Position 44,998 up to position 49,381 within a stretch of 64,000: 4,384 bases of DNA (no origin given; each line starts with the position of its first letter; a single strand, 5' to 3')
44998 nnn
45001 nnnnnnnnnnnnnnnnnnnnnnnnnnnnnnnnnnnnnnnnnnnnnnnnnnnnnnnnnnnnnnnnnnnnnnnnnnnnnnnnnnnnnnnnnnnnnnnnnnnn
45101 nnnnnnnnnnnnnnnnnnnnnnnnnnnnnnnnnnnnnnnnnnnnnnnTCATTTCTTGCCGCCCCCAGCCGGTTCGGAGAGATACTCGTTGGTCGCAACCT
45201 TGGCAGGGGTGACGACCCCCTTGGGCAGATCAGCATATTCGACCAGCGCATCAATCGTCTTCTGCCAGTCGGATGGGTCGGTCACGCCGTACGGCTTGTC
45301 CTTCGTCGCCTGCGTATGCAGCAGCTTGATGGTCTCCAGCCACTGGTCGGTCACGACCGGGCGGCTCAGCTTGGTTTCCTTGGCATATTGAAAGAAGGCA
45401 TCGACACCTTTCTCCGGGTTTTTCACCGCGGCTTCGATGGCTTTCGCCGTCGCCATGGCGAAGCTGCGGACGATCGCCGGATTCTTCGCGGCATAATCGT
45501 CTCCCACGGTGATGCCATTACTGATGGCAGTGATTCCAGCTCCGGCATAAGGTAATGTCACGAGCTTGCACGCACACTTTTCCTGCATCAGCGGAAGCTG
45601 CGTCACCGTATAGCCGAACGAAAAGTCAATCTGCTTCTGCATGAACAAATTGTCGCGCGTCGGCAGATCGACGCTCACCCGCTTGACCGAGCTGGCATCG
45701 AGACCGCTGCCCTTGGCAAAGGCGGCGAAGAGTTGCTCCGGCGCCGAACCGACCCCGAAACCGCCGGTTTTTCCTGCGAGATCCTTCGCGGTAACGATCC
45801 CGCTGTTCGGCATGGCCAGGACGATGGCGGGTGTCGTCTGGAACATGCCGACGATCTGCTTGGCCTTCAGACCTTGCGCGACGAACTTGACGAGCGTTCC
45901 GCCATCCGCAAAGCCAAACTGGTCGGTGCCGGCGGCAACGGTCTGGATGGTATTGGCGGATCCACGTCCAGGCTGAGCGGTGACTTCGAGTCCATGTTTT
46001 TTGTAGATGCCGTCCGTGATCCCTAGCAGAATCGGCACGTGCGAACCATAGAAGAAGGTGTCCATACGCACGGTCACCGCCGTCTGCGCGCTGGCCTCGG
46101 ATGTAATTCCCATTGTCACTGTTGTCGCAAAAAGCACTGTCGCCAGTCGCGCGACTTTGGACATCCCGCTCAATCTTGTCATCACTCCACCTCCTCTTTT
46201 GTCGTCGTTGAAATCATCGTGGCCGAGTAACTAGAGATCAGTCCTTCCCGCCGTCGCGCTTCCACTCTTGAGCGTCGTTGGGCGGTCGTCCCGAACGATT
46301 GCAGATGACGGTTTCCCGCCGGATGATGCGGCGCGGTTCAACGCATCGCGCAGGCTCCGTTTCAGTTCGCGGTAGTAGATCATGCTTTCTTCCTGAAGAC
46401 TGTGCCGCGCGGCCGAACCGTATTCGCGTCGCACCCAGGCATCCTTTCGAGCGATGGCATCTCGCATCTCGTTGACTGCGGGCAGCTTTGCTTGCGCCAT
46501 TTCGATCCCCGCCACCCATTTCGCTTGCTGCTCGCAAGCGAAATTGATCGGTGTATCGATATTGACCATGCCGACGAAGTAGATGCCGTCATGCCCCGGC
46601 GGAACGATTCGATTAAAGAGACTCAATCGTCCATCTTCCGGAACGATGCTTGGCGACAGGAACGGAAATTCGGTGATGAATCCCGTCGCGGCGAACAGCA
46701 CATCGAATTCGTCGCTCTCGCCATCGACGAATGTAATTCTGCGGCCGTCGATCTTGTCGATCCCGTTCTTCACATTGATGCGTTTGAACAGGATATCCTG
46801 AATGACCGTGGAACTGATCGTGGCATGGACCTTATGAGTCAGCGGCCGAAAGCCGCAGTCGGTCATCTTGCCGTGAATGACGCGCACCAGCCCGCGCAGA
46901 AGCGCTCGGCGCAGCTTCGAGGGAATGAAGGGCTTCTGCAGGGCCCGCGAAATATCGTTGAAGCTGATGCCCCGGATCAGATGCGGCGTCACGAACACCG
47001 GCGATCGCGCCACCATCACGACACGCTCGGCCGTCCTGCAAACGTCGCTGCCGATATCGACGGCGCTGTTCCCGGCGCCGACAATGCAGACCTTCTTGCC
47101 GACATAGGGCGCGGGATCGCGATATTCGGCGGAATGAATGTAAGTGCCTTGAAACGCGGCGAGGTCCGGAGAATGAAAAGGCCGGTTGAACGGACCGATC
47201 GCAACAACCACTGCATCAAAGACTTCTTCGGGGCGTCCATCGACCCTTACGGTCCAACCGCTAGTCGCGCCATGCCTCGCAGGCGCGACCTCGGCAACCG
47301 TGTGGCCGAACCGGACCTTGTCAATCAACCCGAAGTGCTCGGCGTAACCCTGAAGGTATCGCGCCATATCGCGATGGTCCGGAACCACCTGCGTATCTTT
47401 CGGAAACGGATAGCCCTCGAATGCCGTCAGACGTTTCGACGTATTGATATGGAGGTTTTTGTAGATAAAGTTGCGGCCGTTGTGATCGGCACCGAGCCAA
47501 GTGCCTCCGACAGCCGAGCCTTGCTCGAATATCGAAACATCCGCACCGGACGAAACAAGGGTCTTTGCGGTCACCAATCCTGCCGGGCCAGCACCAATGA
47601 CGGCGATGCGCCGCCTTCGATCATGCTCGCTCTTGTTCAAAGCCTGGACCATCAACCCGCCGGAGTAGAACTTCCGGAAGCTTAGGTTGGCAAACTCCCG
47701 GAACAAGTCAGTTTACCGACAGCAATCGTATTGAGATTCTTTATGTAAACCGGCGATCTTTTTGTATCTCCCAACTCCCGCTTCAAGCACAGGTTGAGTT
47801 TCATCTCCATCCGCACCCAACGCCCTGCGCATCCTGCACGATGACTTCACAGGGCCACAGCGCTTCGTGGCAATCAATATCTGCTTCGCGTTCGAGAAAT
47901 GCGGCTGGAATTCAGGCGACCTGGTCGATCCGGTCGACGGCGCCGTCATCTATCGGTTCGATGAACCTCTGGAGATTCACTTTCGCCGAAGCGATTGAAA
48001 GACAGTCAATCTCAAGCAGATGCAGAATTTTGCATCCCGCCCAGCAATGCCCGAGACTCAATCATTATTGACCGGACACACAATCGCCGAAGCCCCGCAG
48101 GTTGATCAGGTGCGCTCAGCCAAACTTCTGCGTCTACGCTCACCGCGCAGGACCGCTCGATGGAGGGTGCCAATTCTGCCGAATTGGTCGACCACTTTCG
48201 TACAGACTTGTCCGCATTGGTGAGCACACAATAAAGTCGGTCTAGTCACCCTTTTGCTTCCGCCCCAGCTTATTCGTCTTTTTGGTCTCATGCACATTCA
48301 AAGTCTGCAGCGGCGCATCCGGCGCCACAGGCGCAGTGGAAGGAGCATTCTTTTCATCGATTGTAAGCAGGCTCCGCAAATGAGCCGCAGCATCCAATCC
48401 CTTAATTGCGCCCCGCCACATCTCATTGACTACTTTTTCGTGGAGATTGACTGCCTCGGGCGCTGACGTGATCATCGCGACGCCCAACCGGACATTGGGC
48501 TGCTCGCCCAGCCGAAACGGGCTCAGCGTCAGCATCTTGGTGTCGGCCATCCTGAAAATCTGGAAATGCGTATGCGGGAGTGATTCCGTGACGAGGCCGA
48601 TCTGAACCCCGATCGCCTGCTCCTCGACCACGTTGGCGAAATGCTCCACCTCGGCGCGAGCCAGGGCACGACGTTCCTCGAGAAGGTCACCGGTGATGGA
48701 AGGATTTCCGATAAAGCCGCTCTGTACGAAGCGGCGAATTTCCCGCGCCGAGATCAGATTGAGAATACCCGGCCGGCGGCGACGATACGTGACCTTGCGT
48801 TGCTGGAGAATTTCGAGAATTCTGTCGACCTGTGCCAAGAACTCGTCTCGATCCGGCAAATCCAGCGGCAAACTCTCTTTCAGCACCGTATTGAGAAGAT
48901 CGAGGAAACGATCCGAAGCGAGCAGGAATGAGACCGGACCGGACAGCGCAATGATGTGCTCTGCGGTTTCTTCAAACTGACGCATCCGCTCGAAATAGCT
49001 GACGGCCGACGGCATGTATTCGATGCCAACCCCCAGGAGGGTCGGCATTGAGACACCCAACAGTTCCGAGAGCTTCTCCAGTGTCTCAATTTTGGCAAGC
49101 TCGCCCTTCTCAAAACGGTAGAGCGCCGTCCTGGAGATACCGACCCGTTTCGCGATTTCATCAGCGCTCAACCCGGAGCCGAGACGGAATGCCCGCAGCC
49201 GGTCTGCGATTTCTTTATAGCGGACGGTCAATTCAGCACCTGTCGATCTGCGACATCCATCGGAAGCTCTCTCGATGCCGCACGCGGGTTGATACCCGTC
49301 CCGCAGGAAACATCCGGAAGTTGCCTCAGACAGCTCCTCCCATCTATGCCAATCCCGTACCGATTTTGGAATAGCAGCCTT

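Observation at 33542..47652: Main candidate: a 14-gene co-directional operon whose enzyme combination matches no pathway I know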

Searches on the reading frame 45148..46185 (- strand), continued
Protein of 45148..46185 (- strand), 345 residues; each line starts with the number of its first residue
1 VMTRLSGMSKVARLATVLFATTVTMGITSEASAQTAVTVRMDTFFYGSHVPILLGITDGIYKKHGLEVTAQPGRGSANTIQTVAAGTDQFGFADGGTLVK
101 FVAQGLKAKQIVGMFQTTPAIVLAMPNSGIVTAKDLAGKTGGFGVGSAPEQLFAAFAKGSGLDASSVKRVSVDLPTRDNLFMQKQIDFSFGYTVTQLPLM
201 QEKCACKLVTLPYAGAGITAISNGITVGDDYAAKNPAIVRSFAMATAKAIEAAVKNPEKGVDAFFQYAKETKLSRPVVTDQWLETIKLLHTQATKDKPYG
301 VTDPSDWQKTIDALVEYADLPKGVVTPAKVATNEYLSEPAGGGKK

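Call 80: search_protein_families(library=pfam, proteins=[L021:71-1063:+, L021:1105-1911:+, L021:1908-2657:+, L021:3032-4357:-, L021:4357-5394:-, L021:5116-6918:+, L021:6915-7592:+, L021:7595-8254:+, L021:7589-8161:-], max_evalue=0.00001)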
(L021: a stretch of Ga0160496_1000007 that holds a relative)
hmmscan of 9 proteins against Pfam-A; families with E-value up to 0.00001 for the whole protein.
L021:71-1063:+ (330 aa): 3 families
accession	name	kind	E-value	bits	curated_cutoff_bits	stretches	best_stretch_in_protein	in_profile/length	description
PF01053.26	Cys_Met_Meta_PP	-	5.4e-123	410.8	27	1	2-325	57-379/381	Cys/Met metabolism PLP-dependent enzyme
PF00155.27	Aminotran_1_2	-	1.6e-07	31.3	19.7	1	3-167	48-242/361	Aminotransferase class I and II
PF00266.25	Aminotran_5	-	2.5e-06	27.1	21.5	1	19-167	68-222/371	Aminotransferase class-V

L021:1105-1911:+ (268 aa): 1 family
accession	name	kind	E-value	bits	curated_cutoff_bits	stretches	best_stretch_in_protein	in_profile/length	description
PF01144.29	CoA_trans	-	7.4e-10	39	23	1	30-222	28-215/217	Coenzyme A transferase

L021:1908-2657:+ (249 aa): 1 family
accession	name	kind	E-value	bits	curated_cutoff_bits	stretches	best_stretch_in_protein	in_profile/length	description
PF01144.29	CoA_trans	-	5.1e-07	29.8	23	1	64-173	82-189/217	Coenzyme A transferase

L021:3032-4357:- (441 aa): 3 families
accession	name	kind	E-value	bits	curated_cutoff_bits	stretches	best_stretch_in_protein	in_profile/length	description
PF02518.31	HATPase_c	-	4e-16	59.9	26.4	1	339-427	5-96/111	Histidine kinase-, DNA gyrase B-, and HSP90-like ATPase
PF08521.16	2CSK_N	-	1.1e-14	55.1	23.2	1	18-149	3-139/140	Two-component sensor kinase N-terminal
PF00512.31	HisKA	-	1.7e-12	47.6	26.9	1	229-291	3-65/66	His Kinase A (phospho-acceptor) domain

L021:4357-5394:- (345 aa): 2 families
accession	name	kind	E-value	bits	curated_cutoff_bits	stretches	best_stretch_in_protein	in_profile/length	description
PF00072.30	Response_reg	-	2.1e-25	89.5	30.2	1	129-238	1-110/111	Response regulator receiver domain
PF00486.34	Trans_reg_C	-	3.7e-22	78.6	26.2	1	271-342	1-77/77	Transcriptional regulatory protein, C terminal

L021:5116-6918:+ (600 aa): 6 families
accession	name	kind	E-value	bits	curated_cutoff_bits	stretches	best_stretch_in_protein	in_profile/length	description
PF02683.22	DsbD_TM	-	8.4e-73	244.7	27.1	1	186-401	3-219/219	Cytochrome C biogenesis protein transmembrane domain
PF11412.14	DsbD_N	-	1e-20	74.4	25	1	33-134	11-117/119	Thiol:disulfide interchange protein DsbD, N-terminal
PF13899.12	Thioredoxin_7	-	2.5e-14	53.6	27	1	489-571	4-83/83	Thioredoxin-like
PF13098.12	Thioredoxin_2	-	9.4e-08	32.8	27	1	499-575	2-86/104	Thioredoxin-like domain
PF13386.12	DsbD_2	-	2.1e-06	28.2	24.9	1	192-379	3-186/199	Cytochrome C biogenesis protein transmembrane region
PF00085.26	Thioredoxin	-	2.6e-06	27.8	23.5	1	501-576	17-84/103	Thioredoxin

L021:6915-7592:+ (225 aa): 2 families
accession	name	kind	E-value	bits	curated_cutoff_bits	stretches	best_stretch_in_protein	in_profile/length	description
PF01323.26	DSBA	-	3.2e-17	63.4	25.6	1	69-201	1-176/191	DSBA-like thioredoxin domain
PF13462.12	Thioredoxin_4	-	9.3e-17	62.1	23.2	1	61-215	8-163/165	Thioredoxin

L021:7595-8254:+ (219 aa): 1 family
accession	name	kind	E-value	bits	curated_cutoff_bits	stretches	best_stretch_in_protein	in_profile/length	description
PF03734.19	YkuD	-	2.3e-22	80.6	23.4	1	83-218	3-146/146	L,D-transpeptidase catalytic domain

L021:7589-8161:- (190 aa): 0 families

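Call 85: search_protein_families(library=ncbifam, proteins=[L019:6242-7381:-, L014:5453-6787:+, L019:9078-9761:-], max_evalue=0.000001)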
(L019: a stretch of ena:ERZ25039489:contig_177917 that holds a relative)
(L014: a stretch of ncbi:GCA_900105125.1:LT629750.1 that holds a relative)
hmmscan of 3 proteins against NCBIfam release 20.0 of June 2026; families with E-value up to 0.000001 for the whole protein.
L019:6242-7381:- (379 aa): 16 families
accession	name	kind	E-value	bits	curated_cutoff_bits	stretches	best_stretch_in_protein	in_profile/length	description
TIGR04021.1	LLM_DMSO2_sfnG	equivalog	4.4e-65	220.4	382.95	1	26-374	6-347/350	dimethylsulfone monooxygenase SfnG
TIGR03612.1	RutA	equivalog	9.1e-52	176.7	498.3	1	23-373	3-350/355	pyrimidine utilization protein A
TIGR03860.1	FMN_nitrolo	subfamily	9.8e-49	166.3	279.7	2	30-182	11-164/422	NtaA/DmoA family FMN-dependent monooxygenase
TIGR03619.1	F420_Rv2161c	subfamily_domain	9.6e-28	97.4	166.9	1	78-293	34-237/247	TIGR03619 family F420-dependent LLM class oxidoreductase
TIGR03565.1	alk_sulf_monoox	equivalog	5.7e-26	91.4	518.2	1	86-299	51-254/346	FMNH2-dependent alkanesulfonate monooxygenase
NF001939.1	PRK00719.1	subfamily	7.9e-25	87.4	510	1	86-298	51-253/373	alkanesulfonate monooxygenase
TIGR03560.1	F420_Rv1855c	subfamily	3.7e-22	79.2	231.4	1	46-267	11-222/227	TIGR03560 family F420-dependent LLM class oxidoreductase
TIGR03571.1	lucif_BA3436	subfamily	2.7e-17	63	303.9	1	19-227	9-202/304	TIGR03571 family LLM class oxidoreductase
TIGR03621.1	F420_MSMEG_2516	subfamily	9.1e-13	48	213.15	1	87-239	40-183/295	TIGR03621 family F420-dependent LLM class oxidoreductase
TIGR03557.1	F420_G6P_family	subfamily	3.5e-11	42.8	210.4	1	96-239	55-195/316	TIGR03557 family F420-dependent LLM class oxidoreductase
TIGR04020.1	seco_metab_LLM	subfamily_domain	1.3e-10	40.9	244.45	1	89-228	52-187/341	MupA/Atu3671 family FMN-dependent luciferase-like monooxygenase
TIGR03858.1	LLM_2I7G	subfamily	3.2e-08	32.9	462.25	1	96-345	64-301/337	Atu2307/SP_0267 family LLM class monooxygenase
TIGR03856.1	F420_MSMEG_2906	subfamily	8.5e-08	32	243.7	1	50-228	18-173/249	LLM class F420-dependent oxidoreductase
NF002619.0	PRK02271.1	equivalog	1.9e-07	30.7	276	0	89-259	41-201/329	5,10-methylenetetrahydromethanopterin reductase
TIGR03857.1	F420_MSMEG_2249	hypoth_equivalog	2.7e-07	30.1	218.4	1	96-336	48-275/329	TIGR03857 family LLM class F420-dependent oxidoreductase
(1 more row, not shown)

L014:5453-6787:+ (444 aa): 7 families
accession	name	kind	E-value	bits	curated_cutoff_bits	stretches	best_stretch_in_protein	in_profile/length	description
TIGR03860.1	FMN_nitrolo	subfamily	1.9e-154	514.5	279.7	1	15-435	6-422/422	NtaA/DmoA family FMN-dependent monooxygenase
TIGR03619.1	F420_Rv2161c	subfamily_domain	4.1e-21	75.7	166.9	1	42-175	2-131/247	TIGR03619 family F420-dependent LLM class oxidoreductase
TIGR04021.1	LLM_DMSO2_sfnG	equivalog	1.2e-16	61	382.95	1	90-295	66-247/350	dimethylsulfone monooxygenase SfnG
TIGR03560.1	F420_Rv1855c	subfamily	1.9e-14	54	231.4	1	73-176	37-140/227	TIGR03560 family F420-dependent LLM class oxidoreductase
TIGR03612.1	RutA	equivalog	7.6e-14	51.9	498.3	1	88-176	68-157/355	pyrimidine utilization protein A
TIGR03565.1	alk_sulf_monoox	equivalog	3.9e-09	36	518.2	1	92-174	60-140/346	FMNH2-dependent alkanesulfonate monooxygenase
NF001939.1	PRK00719.1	subfamily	2.5e-08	33.1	510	1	92-175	60-141/373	alkanesulfonate monooxygenase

L019:9078-9761:- (227 aa): 3 families
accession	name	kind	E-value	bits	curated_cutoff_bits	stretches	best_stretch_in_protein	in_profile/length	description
NF042997.1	bet_ethrase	equivalog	9e-36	123.4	440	1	3-223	7-226/273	beta-etherase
NF007702.0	PRK10387.1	equivalog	1.3e-07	31.6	133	1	17-190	9-180/215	glutaredoxin 2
NF050814.1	FtsZBindFzlA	equivalog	8.6e-07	28.9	300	0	16-102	12-105/228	FtsZ-binding protein FzlA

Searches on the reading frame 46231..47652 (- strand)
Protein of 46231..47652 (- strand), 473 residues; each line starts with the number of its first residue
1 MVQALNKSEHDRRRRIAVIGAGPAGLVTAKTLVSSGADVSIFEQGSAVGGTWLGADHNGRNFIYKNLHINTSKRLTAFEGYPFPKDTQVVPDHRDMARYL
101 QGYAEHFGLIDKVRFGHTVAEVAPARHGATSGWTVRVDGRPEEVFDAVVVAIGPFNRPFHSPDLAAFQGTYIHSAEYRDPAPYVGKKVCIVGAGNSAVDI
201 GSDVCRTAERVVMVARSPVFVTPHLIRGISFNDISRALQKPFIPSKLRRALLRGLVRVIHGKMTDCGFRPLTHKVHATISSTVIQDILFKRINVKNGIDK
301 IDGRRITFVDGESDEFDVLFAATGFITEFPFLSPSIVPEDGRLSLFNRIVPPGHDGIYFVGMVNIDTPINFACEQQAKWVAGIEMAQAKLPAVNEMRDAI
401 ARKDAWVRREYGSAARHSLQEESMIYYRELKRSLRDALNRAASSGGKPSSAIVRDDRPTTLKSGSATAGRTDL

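Call 4: search_protein_families(library=pfam, proteins=[window:46231-47652:-], max_evalue=0.001)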
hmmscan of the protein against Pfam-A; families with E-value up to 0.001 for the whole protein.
window:46231-47652:- (473 aa): 13 families
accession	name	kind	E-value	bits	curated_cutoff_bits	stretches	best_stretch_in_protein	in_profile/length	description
PF00743.25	FMO-like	-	1.1e-56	192.9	22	1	14-432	2-440/532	Flavin-binding monooxygenase-like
PF13738.12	Pyr_redox_3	-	2.7e-21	76.5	30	1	18-218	2-197/305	Pyridine nucleotide-disulphide oxidoreductase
PF07992.20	Pyr_redox_2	-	4.9e-15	56.2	26.1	1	15-221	2-178/291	Pyridine nucleotide-disulphide oxidoreductase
PF13434.12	Lys_Orn_oxgnase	-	5.7e-11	42.6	21.3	1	83-220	84-225/339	L-lysine 6-monooxygenase/L-ornithine 5-monooxygenase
PF13450.12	NAD_binding_8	-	6e-09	36.5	21.9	1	18-65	1-48/68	NAD(P)-binding Rossmann-like domain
PF01266.30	DAO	-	8.7e-08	32.5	27.9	0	15-51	1-38/353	FAD dependent oxidoreductase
PF00070.33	Pyr_redox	-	4.3e-07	30.8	22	0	15-49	1-35/82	Pyridine nucleotide-disulphide oxidoreductase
PF01946.23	Thi4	-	2.3e-06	27.5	26.2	1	16-55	20-61/235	Thi4 family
PF13454.12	NAD_binding_9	-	8.6e-06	26.2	21.8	1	17-154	1-154/155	FAD-NAD(P)-binding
PF03486.20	HI0933_like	-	2.9e-05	24.1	50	1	15-53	2-40/244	HI0933-like protein Rossmann domain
PF01593.30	Amino_oxidase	-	5.4e-05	23.1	19.8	0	24-50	2-28/443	Flavin containing amine oxidoreductase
PF13241.12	NAD_binding_7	-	0.00022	22.2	22.1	0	12-44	6-38/104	Putative NAD(P)-binding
PF01488.26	Shikimate_DH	-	0.00036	21.1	24.3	0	9-41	8-41/138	Shikimate / quinate 5-dehydrogenase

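Call 6: search_protein_families(library=ncbifam, proteins=[window:46231-47652:-], max_evalue=0.00001)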
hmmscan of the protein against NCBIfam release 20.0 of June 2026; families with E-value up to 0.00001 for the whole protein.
window:46231-47652:- (473 aa): 24 families
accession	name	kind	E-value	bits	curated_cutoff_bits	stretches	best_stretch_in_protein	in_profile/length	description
NF058570.1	trimeth_mono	equivalog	2.9e-27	95.9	675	2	15-214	1-223/443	trimethylamine monooxygenase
NF040505.1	ArsO_flavin_mono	equivalog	6.5e-27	94.9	425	1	16-222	3-197/346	ArsO family NAD(P)H-dependent flavin-containing monooxygenase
TIGR04018.1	Bthiol_YpdA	hypoth_equivalog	2.3e-13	49.6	339.9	1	16-218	2-185/316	YpdA family putative bacillithiol disulfide reductase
NF009410.0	PRK12771.1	subfamily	3.2e-13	49.1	516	1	6-50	131-175/566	NAD(P)-binding protein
NF009409.0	PRK12770.1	subfamily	5e-13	48.8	343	1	7-217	12-206/360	putative glutamate synthase subunit beta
TIGR04046.1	MSMEG_0569_nitr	hypoth_equivalog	7e-12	45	498.35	1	16-214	3-190/400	MSMEG_0569 family flavin-dependent oxidoreductase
TIGR03315.1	Se_ygfK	equivalog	2e-09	35.5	835.3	1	5-51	528-575/1012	putative selenate reductase subunit YgfK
TIGR01316.1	gltA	equivalog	4.3e-09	35.7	471.75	0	9-50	129-170/449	NADPH-dependent glutamate synthase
NF005560.0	PRK07233.1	equivalog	1e-08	34.4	252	1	15-58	2-45/435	hypothetical protein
NF009454.0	PRK12814.1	equivalog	4.1e-08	32.1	916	0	9-51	189-231/657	putative NADPH-dependent glutamate synthase small subunit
NF009414.0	PRK12778.1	equivalog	6.2e-08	31.4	1103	0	5-50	423-468/752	bifunctional dihydroorotate dehydrogenase B NAD binding subunit/NADPH-dependent glutamate synthase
TIGR03997.1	mycofact_OYE_2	equivalog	6.9e-08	31.3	793.15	1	10-55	376-421/645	mycofactocin system FadH/OYE family oxidoreductase 2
TIGR01292.1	TRX_reduct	equivalog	7.1e-08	31.6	343.45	0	142-220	98-176/300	thioredoxin-disulfide reductase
NF005547.0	PRK07208.1-3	equivalog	7.3e-08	31.6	380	1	12-51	3-42/465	hypothetical protein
NF045818.1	Neo-PentlctneDsynPtlE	equivalog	1.7e-07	29.8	1100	1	15-222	50-263/587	neopentalenolactone/pentalenolactone D synthase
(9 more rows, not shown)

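Call 43: search_solved_structures(query=window:46231-47652:-, max_evalue=1e-10)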
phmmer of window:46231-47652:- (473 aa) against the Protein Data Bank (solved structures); distinct sequences matched with E-value up to 1e-10: 41.
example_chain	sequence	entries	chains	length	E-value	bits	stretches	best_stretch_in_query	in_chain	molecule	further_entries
8z12_A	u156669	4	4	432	3.9e-65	223.5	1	15-434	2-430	Flavin-dependent monooxygenase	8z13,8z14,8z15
8z17_A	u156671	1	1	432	7.4e-65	222.6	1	15-434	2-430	Flavin-dependent monooxygenase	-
8z16_A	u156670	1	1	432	5.4e-64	219.7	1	15-434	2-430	Flavin-dependent monooxygenase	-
6sek_A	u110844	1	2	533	3.5e-47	164.3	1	13-424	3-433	Ancestral Flavin-containing monooxygenase 5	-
6se3_D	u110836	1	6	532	1.7e-42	148.8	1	14-430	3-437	Ancestral Flavin-containing monooxygenase (FMO) 3-6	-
6sem_B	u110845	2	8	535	4.6e-41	144.1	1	14-430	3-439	Ancestral Flavin-containing monooxygenase (FMO) 2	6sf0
6wpu_A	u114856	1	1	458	1.7e-38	135.7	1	14-223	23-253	Flavin-containing monooxygenase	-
7al4_D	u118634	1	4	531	2.2e-38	135.3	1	14-431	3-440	Ancestral Flavin-containing monooxygenase 1 (mammalian)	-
5nmw_A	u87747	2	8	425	2.4e-32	115.4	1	14-213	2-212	Flavin-containing monooxygenase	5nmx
8odw_A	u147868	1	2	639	1.2e-25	93.3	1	12-383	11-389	Polyketide synthase modules-related protein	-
8b2d_A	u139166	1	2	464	1e-23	86.9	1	14-213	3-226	Flavin-containing monooxygenase, Fmo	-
2xvi_A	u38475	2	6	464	2.9e-21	78.9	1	14-207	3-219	FLAVIN-CONTAINING MONOOXYGENASE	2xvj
2xve_A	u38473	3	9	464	7.5e-21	77.5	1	14-207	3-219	FLAVIN-CONTAINING MONOOXYGENASE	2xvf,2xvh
2vq7_A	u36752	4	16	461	1.6e-20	76.4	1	14-207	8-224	FLAVIN-CONTAINING MONOOXYGENASE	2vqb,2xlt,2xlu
2xlp_A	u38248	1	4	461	7.5e-20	74.2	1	14-207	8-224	FLAVIN-CONTAINING MONOOXYGENASE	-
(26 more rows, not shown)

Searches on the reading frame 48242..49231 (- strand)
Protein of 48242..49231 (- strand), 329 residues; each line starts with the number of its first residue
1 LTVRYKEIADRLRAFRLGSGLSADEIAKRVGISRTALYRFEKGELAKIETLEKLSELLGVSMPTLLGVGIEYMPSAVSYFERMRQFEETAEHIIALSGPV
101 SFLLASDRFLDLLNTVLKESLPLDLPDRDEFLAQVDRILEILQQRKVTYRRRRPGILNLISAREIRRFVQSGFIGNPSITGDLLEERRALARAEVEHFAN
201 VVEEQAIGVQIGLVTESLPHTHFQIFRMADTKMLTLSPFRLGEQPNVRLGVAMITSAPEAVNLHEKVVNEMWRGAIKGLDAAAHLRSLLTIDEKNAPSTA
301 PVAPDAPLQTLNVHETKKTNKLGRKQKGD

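Call 32: search_protein_families(library=pfam, proteins=[window:48242-49231:-], max_evalue=0.00001)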
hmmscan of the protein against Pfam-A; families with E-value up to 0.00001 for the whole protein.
window:48242-49231:- (329 aa): 5 families
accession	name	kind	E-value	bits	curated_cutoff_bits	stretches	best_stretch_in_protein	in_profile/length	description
PF01381.28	HTH_3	-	1.2e-11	44.9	23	1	12-63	1-53/55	Helix-turn-helix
PF13560.12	HTH_31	-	5.4e-11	43.1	27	1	7-61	1-57/64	Helix-turn-helix domain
PF12844.13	HTH_19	-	1.5e-07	31.6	30.2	1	11-64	3-56/64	Helix-turn-helix domain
PF13384.12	HTH_23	-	3.8e-06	27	24.6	0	8-39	4-36/50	Homeodomain-like domain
PF13443.12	HTH_26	-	6.7e-06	26.7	22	0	19-66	9-58/63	Cro/C1-type HTH DNA-binding domain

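Call 72: search_protein_families(library=ncbifam, proteins=[window:48242-49231:-], max_evalue=1e-8)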
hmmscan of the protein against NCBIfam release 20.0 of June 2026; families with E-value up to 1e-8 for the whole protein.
window:48242-49231:- (329 aa): 0 families
